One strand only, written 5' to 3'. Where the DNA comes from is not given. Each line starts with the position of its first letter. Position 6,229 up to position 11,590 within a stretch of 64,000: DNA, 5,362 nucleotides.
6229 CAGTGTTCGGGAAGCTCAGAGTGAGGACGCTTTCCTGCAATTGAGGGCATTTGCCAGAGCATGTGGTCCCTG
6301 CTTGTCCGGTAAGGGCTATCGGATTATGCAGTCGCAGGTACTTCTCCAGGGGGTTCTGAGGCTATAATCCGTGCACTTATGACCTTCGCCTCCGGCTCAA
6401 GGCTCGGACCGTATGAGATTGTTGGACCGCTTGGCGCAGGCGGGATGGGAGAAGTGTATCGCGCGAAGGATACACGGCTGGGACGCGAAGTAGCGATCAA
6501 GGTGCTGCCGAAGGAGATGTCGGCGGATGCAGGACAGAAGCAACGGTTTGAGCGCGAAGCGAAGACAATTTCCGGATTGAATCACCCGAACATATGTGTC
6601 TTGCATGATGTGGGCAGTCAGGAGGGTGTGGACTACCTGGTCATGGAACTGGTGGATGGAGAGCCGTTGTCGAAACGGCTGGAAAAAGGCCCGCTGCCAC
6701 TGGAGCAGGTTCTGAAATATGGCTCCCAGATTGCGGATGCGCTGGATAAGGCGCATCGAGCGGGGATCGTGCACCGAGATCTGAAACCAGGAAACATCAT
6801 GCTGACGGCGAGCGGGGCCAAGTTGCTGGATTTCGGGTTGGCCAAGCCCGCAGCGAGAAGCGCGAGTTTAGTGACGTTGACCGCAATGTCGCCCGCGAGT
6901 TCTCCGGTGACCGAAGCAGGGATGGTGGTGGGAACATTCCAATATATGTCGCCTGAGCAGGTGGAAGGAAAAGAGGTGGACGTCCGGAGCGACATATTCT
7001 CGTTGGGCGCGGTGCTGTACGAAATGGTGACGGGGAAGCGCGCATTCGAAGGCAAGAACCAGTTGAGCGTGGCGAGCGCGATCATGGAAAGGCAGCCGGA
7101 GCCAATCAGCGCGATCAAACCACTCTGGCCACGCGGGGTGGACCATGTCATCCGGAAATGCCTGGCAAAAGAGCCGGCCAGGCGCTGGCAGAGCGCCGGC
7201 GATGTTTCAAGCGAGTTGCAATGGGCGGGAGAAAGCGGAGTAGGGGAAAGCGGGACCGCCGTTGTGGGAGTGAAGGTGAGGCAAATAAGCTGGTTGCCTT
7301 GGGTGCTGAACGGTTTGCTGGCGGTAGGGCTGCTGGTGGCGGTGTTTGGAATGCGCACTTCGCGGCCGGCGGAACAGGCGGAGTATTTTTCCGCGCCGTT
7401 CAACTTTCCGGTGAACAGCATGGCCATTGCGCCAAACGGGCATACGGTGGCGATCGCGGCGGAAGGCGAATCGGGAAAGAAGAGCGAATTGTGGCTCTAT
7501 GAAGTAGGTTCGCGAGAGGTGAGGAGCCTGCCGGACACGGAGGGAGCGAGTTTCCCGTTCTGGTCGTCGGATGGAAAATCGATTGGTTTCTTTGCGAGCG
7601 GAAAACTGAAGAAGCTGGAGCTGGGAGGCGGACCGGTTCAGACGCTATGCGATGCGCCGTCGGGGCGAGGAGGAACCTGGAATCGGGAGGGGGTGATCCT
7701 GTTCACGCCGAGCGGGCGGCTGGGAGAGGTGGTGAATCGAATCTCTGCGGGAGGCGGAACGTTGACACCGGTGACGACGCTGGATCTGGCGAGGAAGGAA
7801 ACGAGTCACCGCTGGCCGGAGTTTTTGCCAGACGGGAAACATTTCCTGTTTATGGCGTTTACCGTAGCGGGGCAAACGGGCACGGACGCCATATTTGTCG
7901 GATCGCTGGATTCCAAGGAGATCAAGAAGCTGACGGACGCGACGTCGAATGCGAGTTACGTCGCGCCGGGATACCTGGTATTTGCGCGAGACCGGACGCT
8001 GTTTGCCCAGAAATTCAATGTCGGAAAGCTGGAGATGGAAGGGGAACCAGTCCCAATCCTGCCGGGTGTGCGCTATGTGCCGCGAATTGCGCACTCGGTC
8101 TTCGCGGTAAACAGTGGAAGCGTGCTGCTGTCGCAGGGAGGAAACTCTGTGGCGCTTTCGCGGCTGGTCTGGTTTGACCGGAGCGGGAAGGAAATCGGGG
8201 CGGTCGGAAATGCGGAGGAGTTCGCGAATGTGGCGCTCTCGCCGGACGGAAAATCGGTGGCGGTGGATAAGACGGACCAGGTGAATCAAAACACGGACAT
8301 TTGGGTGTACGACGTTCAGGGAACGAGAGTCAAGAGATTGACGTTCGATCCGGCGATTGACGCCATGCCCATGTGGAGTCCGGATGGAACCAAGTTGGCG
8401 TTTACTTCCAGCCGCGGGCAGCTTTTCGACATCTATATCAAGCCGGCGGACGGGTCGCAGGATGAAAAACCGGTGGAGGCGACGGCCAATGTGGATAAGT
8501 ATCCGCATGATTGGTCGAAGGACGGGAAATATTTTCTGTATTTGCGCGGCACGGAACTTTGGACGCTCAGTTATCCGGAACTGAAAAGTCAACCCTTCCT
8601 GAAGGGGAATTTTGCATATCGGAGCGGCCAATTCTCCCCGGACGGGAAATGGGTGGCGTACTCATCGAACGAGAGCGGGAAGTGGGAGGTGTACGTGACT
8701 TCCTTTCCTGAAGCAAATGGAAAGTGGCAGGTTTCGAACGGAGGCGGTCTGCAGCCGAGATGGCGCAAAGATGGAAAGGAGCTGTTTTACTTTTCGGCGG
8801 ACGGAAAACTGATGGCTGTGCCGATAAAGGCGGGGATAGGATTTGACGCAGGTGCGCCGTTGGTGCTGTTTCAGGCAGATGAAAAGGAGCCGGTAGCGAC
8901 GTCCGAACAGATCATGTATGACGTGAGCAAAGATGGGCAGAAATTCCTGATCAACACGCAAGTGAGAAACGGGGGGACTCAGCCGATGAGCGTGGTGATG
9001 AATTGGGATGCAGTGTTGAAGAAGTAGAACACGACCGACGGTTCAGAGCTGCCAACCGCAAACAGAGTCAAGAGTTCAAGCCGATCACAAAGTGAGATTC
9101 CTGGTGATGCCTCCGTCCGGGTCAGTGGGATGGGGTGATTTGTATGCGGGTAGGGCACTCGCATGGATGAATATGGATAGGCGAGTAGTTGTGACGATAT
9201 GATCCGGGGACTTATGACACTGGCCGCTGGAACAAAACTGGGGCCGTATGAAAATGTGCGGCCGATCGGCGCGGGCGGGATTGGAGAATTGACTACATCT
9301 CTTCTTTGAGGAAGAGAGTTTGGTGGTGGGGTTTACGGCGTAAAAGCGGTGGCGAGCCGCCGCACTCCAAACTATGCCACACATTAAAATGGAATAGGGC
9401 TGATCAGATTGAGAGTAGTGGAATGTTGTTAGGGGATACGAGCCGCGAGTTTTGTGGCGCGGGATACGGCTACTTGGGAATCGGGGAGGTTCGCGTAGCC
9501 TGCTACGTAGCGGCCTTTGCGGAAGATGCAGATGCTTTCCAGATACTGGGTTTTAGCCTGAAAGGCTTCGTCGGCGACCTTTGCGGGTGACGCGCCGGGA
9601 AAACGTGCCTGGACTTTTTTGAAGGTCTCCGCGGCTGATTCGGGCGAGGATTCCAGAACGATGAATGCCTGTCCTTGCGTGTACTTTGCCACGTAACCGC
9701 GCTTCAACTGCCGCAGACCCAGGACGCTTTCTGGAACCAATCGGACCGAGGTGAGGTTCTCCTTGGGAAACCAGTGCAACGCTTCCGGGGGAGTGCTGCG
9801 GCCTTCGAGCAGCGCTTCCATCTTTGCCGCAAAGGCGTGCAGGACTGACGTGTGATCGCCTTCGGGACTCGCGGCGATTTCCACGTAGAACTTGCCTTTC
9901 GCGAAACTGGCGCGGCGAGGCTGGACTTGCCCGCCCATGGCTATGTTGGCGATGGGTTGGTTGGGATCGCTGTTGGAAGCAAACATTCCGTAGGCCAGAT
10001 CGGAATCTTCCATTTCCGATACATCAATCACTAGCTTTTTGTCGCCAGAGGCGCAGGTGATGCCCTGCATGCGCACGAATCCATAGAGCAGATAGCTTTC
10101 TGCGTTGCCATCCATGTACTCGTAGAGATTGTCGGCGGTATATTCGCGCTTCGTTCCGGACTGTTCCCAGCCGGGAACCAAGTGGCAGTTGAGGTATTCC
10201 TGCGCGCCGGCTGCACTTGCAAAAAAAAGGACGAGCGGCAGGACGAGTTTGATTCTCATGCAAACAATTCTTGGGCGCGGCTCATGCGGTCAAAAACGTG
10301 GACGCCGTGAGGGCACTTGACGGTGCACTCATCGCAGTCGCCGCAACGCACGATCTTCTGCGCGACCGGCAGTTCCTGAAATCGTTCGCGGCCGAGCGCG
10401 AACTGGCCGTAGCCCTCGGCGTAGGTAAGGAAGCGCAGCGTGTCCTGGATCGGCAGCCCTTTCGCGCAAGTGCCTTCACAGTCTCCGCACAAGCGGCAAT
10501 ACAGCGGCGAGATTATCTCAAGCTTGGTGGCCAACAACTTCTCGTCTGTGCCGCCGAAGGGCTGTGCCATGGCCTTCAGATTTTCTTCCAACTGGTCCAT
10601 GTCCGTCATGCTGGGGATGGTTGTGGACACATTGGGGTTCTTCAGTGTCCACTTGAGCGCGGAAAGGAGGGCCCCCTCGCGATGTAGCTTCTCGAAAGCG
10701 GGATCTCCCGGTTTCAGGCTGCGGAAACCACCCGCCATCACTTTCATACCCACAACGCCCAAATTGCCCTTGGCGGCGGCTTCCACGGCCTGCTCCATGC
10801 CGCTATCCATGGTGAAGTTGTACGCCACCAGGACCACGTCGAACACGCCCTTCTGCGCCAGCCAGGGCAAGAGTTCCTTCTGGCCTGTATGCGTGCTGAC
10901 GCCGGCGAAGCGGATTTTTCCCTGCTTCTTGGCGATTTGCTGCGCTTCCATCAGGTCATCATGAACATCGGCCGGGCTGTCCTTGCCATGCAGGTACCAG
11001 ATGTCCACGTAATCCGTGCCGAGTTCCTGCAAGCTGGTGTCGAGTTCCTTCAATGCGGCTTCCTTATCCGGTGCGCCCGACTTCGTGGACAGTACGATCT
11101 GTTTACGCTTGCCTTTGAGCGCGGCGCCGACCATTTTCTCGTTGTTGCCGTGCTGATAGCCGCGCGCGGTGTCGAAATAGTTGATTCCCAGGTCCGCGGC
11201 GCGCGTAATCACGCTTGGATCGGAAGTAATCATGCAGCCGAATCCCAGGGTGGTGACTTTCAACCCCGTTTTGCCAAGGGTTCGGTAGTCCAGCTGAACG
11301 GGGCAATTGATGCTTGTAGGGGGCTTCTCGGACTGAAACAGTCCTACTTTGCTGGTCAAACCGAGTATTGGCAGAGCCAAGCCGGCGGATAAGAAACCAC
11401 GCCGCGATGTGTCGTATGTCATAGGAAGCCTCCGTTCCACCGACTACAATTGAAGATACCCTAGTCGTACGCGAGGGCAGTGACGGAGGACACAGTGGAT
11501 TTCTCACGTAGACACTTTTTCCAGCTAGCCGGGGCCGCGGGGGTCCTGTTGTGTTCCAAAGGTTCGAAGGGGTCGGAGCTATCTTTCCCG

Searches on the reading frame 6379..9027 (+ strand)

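Call 5: search_protein_families(library=ncbifam, proteins=[window:6379-9027:+])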
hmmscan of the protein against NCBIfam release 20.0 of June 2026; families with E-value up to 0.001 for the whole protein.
window:6379-9027:+ (882 aa): 25 families
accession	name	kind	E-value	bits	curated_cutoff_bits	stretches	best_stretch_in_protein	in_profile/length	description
NF033483.0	PknB_PASTA_kin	equivalog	1.4e-90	304.9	450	1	12-283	9-268/563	Stk1 family PASTA domain-containing Ser/Thr kinase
NF052427.1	StpK7MSMEG_1200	equivalog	3e-66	224.1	900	1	7-361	4-352/601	serine/threonine protein kinase StpK7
NF047741.1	antiphage_MADS6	equivalog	1.7e-46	158.9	460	2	117-285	307-462/612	methylation-associated defense system protein kinase MAD6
TIGR03903.1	TOMM_kin_cyc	equivalog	4.9e-42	143.9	705.75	1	35-277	3-241/1267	TOMM system kinase/cyclase fusion protein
NF009651.0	PRK13184.1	equivalog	5.8e-42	143.7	839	1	10-281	2-288/932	serine/threonine-protein kinase PknD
NF053615.1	SerThrKinAfsKStmc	equivalog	5.1e-36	124.6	1300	1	6-295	9-280/809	protein serine/threonine kinase AfsK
TIGR02800.1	propeller_TolB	equivalog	1.9e-32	112.8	343.15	2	619-724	241-342/418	Tol-Pal system beta propeller repeat protein TolB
NF038150.1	lanthi_synth_IV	equivalog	2.2e-28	99.1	650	1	23-273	202-447/851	class IV lanthionine synthetase LanL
NF033442.0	BREX_PglW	equivalog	6e-25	87.2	990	2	11-160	513-665/1391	BREX system serine/threonine kinase PglW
NF038151.1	lanthi_synth_III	equivalog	4.2e-14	51.9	575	1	11-165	221-393/833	class III lanthionine synthetase LanKC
NF053518.1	DipepPtdsDpp5Prph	equivalog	1.7e-12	46.7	900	1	616-724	15-125/655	dipeptidyl-peptidase Dpp5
NF033523.0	lasso_peptidase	equivalog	2.3e-12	46.5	400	1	639-725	49-152/638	Atxe2 family lasso peptide isopeptidase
TIGR03724.2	arch_bud32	equivalog_domain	6.4e-11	42.1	125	1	53-157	36-133/193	KEOPS complex kinase/ATPase Bud32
NF002183.0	PRK01029.1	equivalog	1.6e-10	40.6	405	0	662-724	330-390/429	Tol-Pal system protein TolB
NF011463.0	PRK14879.1-4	equivalog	3.8e-10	39.6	188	1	34-156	37-161/237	Kae1-associated kinase Bud32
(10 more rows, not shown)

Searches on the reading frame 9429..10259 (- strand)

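Call 64: search_protein_families(library=pfam, proteins=[window:9429-10259:-], max_evalue=0.00001)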
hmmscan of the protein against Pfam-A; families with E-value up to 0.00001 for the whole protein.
window:9429-10259:- (276 aa): 1 family
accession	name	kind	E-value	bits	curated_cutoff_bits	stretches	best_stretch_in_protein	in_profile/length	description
PF20244.3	DUF6599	-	6.5e-30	104.5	27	1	29-199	2-178/186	Family of unknown function (DUF6599)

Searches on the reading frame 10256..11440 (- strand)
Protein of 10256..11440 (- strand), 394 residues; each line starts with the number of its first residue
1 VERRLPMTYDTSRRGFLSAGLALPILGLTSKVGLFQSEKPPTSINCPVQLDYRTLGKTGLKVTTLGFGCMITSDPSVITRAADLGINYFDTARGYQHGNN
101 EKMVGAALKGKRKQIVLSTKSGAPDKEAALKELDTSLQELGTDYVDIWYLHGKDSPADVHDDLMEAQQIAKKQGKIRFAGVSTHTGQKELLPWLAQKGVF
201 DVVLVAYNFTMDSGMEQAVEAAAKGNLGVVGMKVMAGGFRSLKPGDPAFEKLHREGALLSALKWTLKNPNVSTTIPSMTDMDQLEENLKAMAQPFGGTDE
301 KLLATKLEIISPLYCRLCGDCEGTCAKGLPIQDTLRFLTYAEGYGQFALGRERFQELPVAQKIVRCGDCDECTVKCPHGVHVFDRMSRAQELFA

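Call 64: search_protein_families(library=pfam, proteins=[window:10256-11440:-], max_evalue=0.00001)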
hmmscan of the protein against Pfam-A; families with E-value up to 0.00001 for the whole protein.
window:10256-11440:- (394 aa): 2 families
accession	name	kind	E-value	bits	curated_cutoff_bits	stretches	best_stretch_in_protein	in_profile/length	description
PF00248.27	Aldo_ket_red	-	1.3e-35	123.3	24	1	78-295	25-278/291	Aldo/keto reductase family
PF13187.11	Fer4_9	-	4.5e-06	27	27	1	314-379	1-50/52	4Fe-4S dicluster domain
